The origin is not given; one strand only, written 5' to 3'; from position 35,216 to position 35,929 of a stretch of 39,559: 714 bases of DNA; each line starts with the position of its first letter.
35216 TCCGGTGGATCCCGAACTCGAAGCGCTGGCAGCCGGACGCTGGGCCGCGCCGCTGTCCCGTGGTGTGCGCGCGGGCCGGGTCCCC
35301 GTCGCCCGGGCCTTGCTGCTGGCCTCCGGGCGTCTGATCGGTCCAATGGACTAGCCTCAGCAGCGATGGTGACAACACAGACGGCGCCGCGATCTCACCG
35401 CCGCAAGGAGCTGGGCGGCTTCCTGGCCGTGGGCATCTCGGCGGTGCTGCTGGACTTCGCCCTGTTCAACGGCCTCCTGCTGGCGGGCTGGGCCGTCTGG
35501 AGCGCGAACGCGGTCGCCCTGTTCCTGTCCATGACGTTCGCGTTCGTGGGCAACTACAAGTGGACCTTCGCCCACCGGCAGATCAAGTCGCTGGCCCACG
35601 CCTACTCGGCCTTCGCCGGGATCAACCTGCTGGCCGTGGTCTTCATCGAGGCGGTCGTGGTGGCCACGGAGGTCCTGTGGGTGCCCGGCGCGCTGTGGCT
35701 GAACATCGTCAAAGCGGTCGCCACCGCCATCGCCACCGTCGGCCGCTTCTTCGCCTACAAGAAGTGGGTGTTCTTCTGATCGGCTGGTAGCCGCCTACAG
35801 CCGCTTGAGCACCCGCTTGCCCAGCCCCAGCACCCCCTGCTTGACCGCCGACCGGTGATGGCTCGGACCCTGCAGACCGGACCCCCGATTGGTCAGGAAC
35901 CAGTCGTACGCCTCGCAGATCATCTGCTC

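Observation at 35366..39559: GtrA gene plus an overlap-coupled GMC oxidoreductase / SDR / SDR operon: possible non-canonical oxidation-reduction (epimerisation) route for a lipid- or nucleotide-linked sugar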

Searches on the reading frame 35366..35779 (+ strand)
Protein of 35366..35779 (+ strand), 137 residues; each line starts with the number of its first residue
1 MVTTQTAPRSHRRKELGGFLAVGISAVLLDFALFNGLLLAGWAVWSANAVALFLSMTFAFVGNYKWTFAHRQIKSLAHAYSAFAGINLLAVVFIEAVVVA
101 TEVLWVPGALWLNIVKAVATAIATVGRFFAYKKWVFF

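Call 6: search_protein_families(library=pfam, proteins=[window:35366-35779:+], max_evalue=0.01)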
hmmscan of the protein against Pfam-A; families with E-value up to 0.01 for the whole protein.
window:35366-35779:+ (137 aa): 1 family
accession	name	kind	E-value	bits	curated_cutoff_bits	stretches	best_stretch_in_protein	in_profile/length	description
PF04138.20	GtrA_DPMS_TM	-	1.1e-15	58.3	26.1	1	19-136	2-117/117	GtrA/DPMS, transmembrane domain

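Call 9: search_protein_families(library=ncbifam, proteins=[window:35366-35779:+], max_evalue=0.001)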
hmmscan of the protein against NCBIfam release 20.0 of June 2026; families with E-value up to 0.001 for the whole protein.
window:35366-35779:+ (137 aa): 0 families
